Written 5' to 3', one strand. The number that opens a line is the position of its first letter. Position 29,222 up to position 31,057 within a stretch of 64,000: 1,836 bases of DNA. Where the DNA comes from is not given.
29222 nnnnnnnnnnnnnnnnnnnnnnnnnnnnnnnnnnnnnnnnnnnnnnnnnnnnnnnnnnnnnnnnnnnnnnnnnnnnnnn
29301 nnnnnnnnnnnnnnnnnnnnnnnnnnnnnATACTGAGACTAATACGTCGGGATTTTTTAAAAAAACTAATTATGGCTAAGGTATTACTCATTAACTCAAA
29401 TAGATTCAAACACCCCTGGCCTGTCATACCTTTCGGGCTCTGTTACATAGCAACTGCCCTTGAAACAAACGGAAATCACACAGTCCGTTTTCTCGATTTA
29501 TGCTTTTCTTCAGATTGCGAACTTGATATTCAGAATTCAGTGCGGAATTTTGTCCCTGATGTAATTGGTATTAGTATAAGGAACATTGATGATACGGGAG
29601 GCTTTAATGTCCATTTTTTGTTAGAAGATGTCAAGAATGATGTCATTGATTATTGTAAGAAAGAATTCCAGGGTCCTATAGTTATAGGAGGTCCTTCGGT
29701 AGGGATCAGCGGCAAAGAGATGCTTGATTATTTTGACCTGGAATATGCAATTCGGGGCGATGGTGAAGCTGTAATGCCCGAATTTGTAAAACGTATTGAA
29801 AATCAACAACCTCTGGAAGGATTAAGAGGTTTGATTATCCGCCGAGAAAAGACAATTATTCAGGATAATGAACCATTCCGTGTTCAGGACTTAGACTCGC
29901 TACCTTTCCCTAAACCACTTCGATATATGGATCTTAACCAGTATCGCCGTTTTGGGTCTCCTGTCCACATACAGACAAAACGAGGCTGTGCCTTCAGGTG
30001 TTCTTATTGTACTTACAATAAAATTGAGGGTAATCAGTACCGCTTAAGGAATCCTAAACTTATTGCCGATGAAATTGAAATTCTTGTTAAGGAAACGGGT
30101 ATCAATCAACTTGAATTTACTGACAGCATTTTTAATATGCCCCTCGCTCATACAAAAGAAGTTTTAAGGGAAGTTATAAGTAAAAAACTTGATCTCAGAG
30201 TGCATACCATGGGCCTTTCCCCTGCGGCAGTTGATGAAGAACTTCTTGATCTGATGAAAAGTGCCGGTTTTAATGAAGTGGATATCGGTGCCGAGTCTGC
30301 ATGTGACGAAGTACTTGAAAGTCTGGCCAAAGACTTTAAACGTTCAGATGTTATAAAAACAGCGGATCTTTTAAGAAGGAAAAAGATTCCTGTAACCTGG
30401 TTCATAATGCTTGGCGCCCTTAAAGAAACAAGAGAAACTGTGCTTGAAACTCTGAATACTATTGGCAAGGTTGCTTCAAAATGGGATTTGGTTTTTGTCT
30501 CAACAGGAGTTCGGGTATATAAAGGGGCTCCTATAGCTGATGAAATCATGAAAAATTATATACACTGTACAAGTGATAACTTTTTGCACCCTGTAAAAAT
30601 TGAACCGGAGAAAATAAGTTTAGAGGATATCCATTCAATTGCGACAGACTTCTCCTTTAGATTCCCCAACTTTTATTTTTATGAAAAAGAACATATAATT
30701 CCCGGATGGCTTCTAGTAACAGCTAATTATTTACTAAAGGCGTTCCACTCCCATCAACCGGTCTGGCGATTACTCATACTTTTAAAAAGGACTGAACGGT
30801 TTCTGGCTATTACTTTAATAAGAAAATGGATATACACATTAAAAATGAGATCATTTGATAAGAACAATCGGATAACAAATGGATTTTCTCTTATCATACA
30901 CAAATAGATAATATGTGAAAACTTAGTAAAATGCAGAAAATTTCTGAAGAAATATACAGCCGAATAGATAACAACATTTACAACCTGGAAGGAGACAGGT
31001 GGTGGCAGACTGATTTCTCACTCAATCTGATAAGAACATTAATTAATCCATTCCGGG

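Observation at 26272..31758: Tight four-gene operon (Fe-S/FAD oxidoreductase, thioester reductase, B12-radical SAM, UbiG-like methyltransferase) with no pathway I can name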

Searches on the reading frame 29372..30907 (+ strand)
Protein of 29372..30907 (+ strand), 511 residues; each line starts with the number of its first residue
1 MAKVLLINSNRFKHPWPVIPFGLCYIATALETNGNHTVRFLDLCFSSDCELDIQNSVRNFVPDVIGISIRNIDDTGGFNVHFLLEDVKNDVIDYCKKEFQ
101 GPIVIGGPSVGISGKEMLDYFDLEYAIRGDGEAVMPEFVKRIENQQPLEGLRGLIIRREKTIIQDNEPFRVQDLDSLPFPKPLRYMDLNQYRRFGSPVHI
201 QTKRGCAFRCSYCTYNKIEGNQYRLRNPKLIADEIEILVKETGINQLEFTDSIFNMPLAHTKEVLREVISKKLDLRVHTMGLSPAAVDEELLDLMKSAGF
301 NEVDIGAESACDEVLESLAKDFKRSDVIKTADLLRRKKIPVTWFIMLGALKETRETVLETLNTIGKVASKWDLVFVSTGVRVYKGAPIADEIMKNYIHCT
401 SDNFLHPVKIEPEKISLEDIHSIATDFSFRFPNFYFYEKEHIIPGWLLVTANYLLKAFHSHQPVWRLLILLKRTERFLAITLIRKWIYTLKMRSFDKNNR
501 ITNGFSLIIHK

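Call 3: search_protein_families(library=pfam, proteins=[window:29372-30907:+], max_evalue=0.01)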
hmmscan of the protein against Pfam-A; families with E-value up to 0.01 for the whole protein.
window:29372-30907:+ (511 aa): 2 families
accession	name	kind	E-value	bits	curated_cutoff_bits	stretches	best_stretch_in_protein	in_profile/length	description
PF04055.27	Radical_SAM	-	2.5e-22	80.3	29.5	1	202-363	3-165/166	Radical SAM superfamily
PF02310.24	B12-binding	-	2.1e-10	40.9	32.1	1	18-138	12-120/121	B12 binding domain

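Call 4: search_protein_families(library=ncbifam, proteins=[window:29372-30907:+], max_evalue=0.01)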
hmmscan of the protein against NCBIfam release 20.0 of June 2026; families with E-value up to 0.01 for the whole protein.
window:29372-30907:+ (511 aa): 36 families (the best 25 are shown)
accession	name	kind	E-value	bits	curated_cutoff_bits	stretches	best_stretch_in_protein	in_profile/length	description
TIGR04072.2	rSAM_ladder_B12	equivalog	1.1e-86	291.2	360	1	3-422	1-402/443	lipid biosynthesis B12-binding/radical SAM protein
TIGR04385.1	B12_rSAM_cofa1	equivalog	7.4e-49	167.1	450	1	18-367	18-364/438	B12 lower ligand biosynthesis radical SAM protein BzaD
TIGR04428.1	B12_rSAM_trp_MT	equivalog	4e-46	157.5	500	2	184-394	204-423/558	tryptophan 2-C-methyltransferase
TIGR02026.1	BchE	equivalog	6.7e-32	111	481.35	1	16-364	20-362/497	magnesium-protoporphyrin IX monomethyl ester anaerobic oxidative cyclase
TIGR04479.1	bcpD_PhpK_rSAM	subfamily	6.8e-31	107.2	600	1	90-367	129-409/504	PhpK family radical SAM P-methyltransferase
TIGR03975.1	rSAM_ocin_1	subfamily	1.7e-23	83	281.85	1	103-365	160-428/606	RiPP maturation radical SAM C-methyltransferase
TIGR04014.1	B12_SAM_MJ_0865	equivalog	4.8e-22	78.3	360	1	81-394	51-360/434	methyl-coenzyme M reductase glutamine C-methyltransferase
TIGR03471.1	HpnJ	equivalog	2.1e-21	76.4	577.6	1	139-370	133-368/472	hopanoid biosynthesis associated radical SAM protein HpnJ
TIGR04013.1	B12_SAM_MJ_1487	hypoth_equivalog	1.3e-19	70.3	251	1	91-369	62-335/382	TIGR04013 family B12-binding domain/radical SAM domain-containing protein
NF050148.1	rSAM_ApyD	equivalog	2.8e-19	69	750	1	97-370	100-369/645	RiPP biosynthesis radical SAM protein ApyD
NF038361.1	rSAM_Sden_1168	equivalog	5.8e-19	68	575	1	123-367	199-451/560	Sden_1168 family B12-binding radical SAM P-methyltransferase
TIGR04367.1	HpnR_B12_rSAM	equivalog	3.1e-17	62.3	650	1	20-342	22-328/490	hopanoid C-3 methylase HpnR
TIGR04295.1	B12_rSAM_oligo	hypoth_equivalog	1.8e-16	59.9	400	1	17-337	22-332/422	TIGR04295 family B12-binding domain-containing radical SAM protein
NF045585.1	rSAM_slr0320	equivalog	1.7e-15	56.6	775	1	198-337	236-377/511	photosystem II high light acclimation radical SAM protein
TIGR04190.1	B12_SAM_Ta0216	equivalog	3.8e-13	48.9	500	1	18-371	35-398/554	TIGR04190 family B12-binding domain/radical SAM domain protein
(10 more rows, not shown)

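Call 22: search_solved_structures(query=window:29372-30907:+, max_evalue=0.01)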
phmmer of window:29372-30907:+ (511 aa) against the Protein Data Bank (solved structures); distinct sequences matched with E-value up to 0.01: 5.
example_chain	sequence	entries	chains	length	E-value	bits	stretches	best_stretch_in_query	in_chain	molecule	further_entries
6wte_A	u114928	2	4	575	1e-33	119.8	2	183-393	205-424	B12-binding domain-containing protein | Tryptophan-C2-methyltransferase containing B12-binding domain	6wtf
9ccb_A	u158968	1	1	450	2.7e-11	45.9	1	98-393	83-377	Radical SAM core domain-containing protein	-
9n1b_A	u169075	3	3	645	1.6e-09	40.1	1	101-269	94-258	Radical SAM protein | Radical SAM enzyme CysS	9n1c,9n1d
6fd2_B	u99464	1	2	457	7e-06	28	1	200-420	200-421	Putative apramycin biosynthetic oxidoreductase 4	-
7kdx_A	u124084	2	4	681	0.0023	19.7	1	103-255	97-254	Methyltransferase TokK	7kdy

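Call 41: find_homologous_proteins(query=window:29372-30907:+)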
Query window:29372-30907:+ (511 aa): 1535 proteins with E <= 0.001 among 8000 candidates; the best 120 are listed.
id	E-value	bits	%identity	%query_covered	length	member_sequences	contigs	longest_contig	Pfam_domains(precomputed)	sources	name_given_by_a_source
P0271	0.0e+0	1178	100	100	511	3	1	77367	PF04055.28,PF02310.25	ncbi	-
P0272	0.0e+0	1047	88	100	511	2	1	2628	PF04055.28,PF02310.25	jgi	-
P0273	0.0e+0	1024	86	100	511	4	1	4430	PF04055.28,PF02310.25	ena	-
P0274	3.6e-296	1001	84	100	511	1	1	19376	PF04055.28,PF02310.25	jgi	jgi:radical SAM superfamily enzyme YgiQ (UPF0313 family)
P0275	1.1e-295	999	84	100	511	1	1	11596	PF04055.28,PF02310.25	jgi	jgi:radical SAM superfamily enzyme YgiQ (UPF0313 family)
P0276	1.8e-291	985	84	99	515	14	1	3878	PF04055.28,PF02310.25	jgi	-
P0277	1.1e-290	983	82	99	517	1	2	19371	PF04055.28,PF02310.25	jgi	jgi:radical SAM superfamily enzyme YgiQ (UPF0313 family)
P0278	1.2e-290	982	83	100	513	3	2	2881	PF04055.28,PF02310.25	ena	-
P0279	1.8e-290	982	83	99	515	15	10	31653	PF04055.28,PF02310.25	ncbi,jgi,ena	-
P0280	2.1e-290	982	83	99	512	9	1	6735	PF04055.28,PF02310.25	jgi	jgi:radical SAM superfamily enzyme YgiQ (UPF0313 family)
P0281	3.8e-290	981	82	100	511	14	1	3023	PF04055.28,PF02310.25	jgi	jgi:organic radical activating enzyme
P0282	1.1e-289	979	83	99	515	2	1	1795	PF04055.28,PF02310.25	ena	-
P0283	2.6e-289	978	82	100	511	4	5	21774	PF04055.28,PF02310.25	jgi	-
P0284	8.1e-289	976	81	99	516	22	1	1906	PF04055.28,PF02310.25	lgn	-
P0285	1.2e-288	976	82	99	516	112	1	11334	PF04055.28,PF02310.25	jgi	jgi:radical SAM superfamily enzyme YgiQ (UPF0313 family)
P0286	1.5e-288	975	82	100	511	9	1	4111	PF04055.28,PF02310.25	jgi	-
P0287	4.9e-287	970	82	99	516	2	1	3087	PF04055.28,PF02310.25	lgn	-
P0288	1.3e-286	969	82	99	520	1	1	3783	PF04055.28,PF02310.25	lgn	-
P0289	2.7e-286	968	81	100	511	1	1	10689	PF04055.28,PF02310.25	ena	-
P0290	3.8e-286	968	81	100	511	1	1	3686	PF04055.28,PF02310.25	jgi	jgi:hypothetical protein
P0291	4.3e-286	967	81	100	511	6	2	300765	PF04055.28,PF02310.25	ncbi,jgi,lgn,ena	ncbi:MAG: radical SAM protein [Bacteroidales bacterium]|jgi:radical SAM superfamily enzyme YgiQ (UPF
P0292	5.3e-286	967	81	100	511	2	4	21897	PF04055.28,PF02310.25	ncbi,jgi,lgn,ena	-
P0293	6.2e-286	967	80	100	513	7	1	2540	PF04055.28,PF02310.25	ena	-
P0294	2.0e-285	965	80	100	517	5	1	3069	PF04055.28,PF02310.25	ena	-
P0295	5.6e-285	964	81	100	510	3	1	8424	PF04055.28,PF02310.25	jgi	-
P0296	1.3e-284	963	81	100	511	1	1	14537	PF04055.28,PF02310.25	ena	-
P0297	2.2e-284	962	80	100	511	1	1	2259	PF04055.28,PF02310.25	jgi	jgi:hypothetical protein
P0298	3.4e-284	961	82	100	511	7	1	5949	PF04055.28,PF02310.25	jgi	jgi:radical SAM superfamily enzyme YgiQ (UPF0313 family)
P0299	5.5e-284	960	81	100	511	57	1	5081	PF04055.28,PF02310.25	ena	-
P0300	2.9e-283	958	81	99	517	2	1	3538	PF04055.28,PF02310.25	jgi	jgi:radical SAM superfamily enzyme YgiQ (UPF0313 family)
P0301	3.7e-283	958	80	100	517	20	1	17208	PF04055.28,PF02310.25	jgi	jgi:radical SAM superfamily enzyme YgiQ (UPF0313 family)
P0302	1.2e-282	956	80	100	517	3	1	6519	PF04055.28,PF02310.25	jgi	-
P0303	1.9e-282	955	80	100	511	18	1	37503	PF04055.28,PF02310.25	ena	-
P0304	1.6e-281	952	80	100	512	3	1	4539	PF04055.28,PF02310.25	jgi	-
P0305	2.0e-281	952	79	100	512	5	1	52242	PF04055.28,PF02310.25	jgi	jgi:hypothetical protein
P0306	2.6e-281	952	80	100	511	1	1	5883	PF04055.28,PF02310.25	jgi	-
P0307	2.7e-281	952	80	99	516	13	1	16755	PF04055.28,PF02310.25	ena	-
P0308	1.0e-280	950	80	100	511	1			PF04055.28,PF02310.25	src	-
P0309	1.4e-280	949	79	100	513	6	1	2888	PF04055.28,PF02310.25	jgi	jgi:radical SAM superfamily enzyme YgiQ (UPF0313 family)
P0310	2.5e-280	948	80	100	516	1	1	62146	PF04055.28,PF02310.25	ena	-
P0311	3.4e-280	948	79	100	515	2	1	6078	PF04055.28,PF02310.25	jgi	jgi:hypothetical protein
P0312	5.9e-280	947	79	100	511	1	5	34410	PF04055.28,PF02310.25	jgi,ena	-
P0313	9.6e-280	946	79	100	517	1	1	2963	PF04055.28,PF02310.25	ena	-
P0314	1.3e-279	946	78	100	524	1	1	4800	PF04055.28,PF02310.25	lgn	-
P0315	3.1e-279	945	80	100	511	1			PF04055.28,PF02310.25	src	-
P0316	5.4e-279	944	78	100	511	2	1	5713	PF04055.28,PF02310.25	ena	-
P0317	1.1e-278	943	81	97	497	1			PF04055.28,PF02310.25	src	-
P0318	1.2e-278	943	79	100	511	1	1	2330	PF04055.28,PF02310.25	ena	-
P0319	1.7e-278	942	79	100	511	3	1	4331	PF04055.28,PF02310.25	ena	-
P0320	1.4e-277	939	79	100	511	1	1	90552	PF04055.28,PF02310.25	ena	-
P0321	2.5e-277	938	79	100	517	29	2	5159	PF04055.28,PF02310.25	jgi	jgi:radical SAM superfamily enzyme YgiQ (UPF0313 family)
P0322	2.7e-277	938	79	100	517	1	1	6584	PF04055.28,PF02310.25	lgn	-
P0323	2.8e-277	938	79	100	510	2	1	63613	PF04055.28,PF02310.25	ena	-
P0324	1.6e-276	936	79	100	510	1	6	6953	PF04055.28,PF02310.25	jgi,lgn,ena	jgi:radical SAM superfamily enzyme YgiQ (UPF0313 family)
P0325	1.8e-276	936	79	100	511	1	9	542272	PF04055.28,PF02310.25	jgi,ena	-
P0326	3.7e-276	935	77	99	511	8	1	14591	PF04055.28,PF02310.25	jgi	jgi:radical SAM superfamily enzyme YgiQ (UPF0313 family)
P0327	4.2e-276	934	78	100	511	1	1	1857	PF04055.28,PF02310.25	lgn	-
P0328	5.4e-276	934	79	100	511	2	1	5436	PF04055.28,PF02310.25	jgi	-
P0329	1.1e-274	930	80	96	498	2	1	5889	PF04055.28,PF02310.25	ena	-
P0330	1.4e-274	929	77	100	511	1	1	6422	PF04055.28,PF02310.25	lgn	-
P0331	1.4e-274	929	78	100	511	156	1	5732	PF04055.28,PF02310.25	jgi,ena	jgi:pyruvate-formate lyase-activating enzyme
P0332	1.6e-274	929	77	100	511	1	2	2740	PF04055.28,PF02310.25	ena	-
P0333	2.3e-274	929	78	100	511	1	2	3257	PF04055.28,PF02310.25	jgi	jgi:radical SAM superfamily enzyme YgiQ (UPF0313 family)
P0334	2.5e-274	929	78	99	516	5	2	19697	PF04055.28,PF02310.25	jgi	jgi:radical SAM superfamily enzyme YgiQ (UPF0313 family)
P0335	3.2e-274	928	77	100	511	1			PF04055.28,PF02310.25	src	-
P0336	7.7e-274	927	79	100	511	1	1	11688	PF04055.28,PF02310.25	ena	-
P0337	8.5e-274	927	78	100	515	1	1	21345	PF04055.28,PF02310.25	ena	-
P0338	1.3e-273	926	77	100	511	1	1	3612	PF04055.28,PF02310.25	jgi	-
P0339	2.3e-273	925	78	99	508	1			PF04055.28,PF02310.25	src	-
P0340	2.6e-273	925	78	100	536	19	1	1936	PF04055.28,PF02310.25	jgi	-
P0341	3.3e-273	925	78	100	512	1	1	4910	PF04055.28,PF02310.25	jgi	jgi:radical SAM superfamily enzyme YgiQ (UPF0313 family)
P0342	1.7e-272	922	79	99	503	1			PF04055.28,PF02310.25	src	-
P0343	2.0e-272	922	78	100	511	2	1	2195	PF04055.28,PF02310.25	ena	-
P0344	2.6e-272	922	77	100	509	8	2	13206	PF04055.28,PF02310.25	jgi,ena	jgi:anaerobic magnesium-protoporphyrin IX monomethyl ester cyclase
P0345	2.7e-272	922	78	99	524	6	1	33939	PF04055.28,PF02310.25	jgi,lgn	jgi:radical SAM superfamily enzyme YgiQ (UPF0313 family)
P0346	7.9e-272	920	76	100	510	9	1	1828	PF04055.28,PF02310.25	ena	-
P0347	1.5e-271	919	77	100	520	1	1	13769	PF04055.28,PF02310.25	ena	-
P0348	1.9e-271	919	77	99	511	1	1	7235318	PF04055.28,PF02310.25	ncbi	-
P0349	4.4e-271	918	78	100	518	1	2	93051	PF04055.28,PF02310.25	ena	-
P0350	5.4e-271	918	77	100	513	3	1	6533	PF04055.28,PF02310.25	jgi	jgi:radical SAM superfamily enzyme YgiQ (UPF0313 family)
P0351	6.1e-271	917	77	100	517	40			PF04055.28,PF02310.25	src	-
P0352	9.0e-271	917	78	99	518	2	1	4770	PF04055.28,PF02310.25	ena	-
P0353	1.0e-270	917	82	93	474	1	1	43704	PF04055.28,PF02310.25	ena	-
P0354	3.0e-270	915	77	99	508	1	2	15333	PF04055.28,PF02310.25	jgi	jgi:anaerobic magnesium-protoporphyrin IX monomethyl ester cyclase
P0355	3.1e-270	915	76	99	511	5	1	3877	PF04055.28,PF02310.25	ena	-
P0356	3.3e-270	915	77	100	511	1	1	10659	PF04055.28,PF02310.25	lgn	-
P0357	3.6e-270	915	75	100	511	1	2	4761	PF04055.28,PF02310.25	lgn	-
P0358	9.6e-270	913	77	99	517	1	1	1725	PF04055.28,PF02310.25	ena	-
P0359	4.4e-269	911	78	98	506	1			PF04055.28,PF02310.25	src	-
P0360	5.2e-269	911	77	100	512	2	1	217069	PF04055.28,PF02310.25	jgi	jgi:radical SAM superfamily enzyme YgiQ (UPF0313 family)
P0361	5.3e-269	911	76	100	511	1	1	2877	PF04055.28,PF02310.25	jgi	jgi:hypothetical protein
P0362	8.9e-269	910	77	99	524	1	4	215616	PF04055.28,PF02310.25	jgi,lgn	jgi:radical SAM superfamily enzyme YgiQ (UPF0313 family)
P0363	1.6e-268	909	76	99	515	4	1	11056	PF04055.28,PF02310.25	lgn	-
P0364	2.4e-268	909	77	99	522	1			PF04055.28,PF02310.25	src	-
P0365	2.8e-268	909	78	99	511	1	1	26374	PF04055.28,PF02310.25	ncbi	-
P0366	3.0e-268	908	78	99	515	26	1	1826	PF04055.28,PF02310.25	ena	-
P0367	4.0e-268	908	77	100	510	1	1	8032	PF04055.28,PF02310.25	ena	-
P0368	5.3e-268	908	76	99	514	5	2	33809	PF04055.28,PF02310.25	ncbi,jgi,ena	-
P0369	2.6e-267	905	76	99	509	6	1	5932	PF04055.28,PF02310.25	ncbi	-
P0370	3.8e-267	905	75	100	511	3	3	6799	PF04055.28,PF02310.25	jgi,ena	-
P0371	5.3e-267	904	77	100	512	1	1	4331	PF04055.28,PF02310.25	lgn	-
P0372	8.2e-267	904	77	100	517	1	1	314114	PF04055.28,PF02310.25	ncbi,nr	ncbi:MAG: radical SAM protein [Bacteroidota bacterium]|nr:radical SAM protein [Bacteroidota bacteriu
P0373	8.9e-267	904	78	99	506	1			PF04055.28,PF02310.25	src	-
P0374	1.0e-266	903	75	99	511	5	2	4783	PF04055.28,PF02310.25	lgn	-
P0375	1.8e-266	903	76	99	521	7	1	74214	PF04055.28,PF02310.25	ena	-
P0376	2.2e-266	902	76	100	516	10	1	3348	PF04055.28,PF02310.25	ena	-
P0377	2.9e-266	902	76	100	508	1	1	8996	PF04055.28,PF02310.25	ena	-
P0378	1.1e-265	900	76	100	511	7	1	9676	PF04055.28,PF02310.25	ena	-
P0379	1.6e-265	900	75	100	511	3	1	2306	PF04055.28,PF02310.25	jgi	jgi:radical SAM superfamily enzyme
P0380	2.0e-265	899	75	100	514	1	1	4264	PF04055.28,PF02310.25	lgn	-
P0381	2.7e-265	899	75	100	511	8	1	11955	PF04055.28,PF02310.25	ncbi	ncbi:MAG: B12-binding domain-containing radical SAM protein [Omnitrophica WOR_2 bacterium]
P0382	4.2e-265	898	75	100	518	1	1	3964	PF04055.28,PF02310.25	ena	-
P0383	4.4e-265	898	74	99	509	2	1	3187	PF04055.28,PF02310.25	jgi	jgi:hypothetical protein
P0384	6.4e-265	898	75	99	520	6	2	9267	PF04055.28,PF02310.25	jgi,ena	-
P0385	5.1e-264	895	76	97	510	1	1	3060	PF04055.28,PF02310.25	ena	-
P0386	5.2e-264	894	77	97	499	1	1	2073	PF04055.28,PF02310.25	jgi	jgi:Radical SAM superfamily/B12 binding domain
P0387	9.3e-264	894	76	99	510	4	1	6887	PF04055.28,PF02310.25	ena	-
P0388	2.4e-263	892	74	100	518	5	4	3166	PF04055.28,PF02310.25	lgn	-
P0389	4.4e-263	891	74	100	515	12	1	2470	PF04055.28,PF02310.25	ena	-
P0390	8.1e-263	891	74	100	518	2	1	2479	PF04055.28,PF02310.25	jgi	jgi:radical SAM superfamily enzyme YgiQ (UPF0313 family)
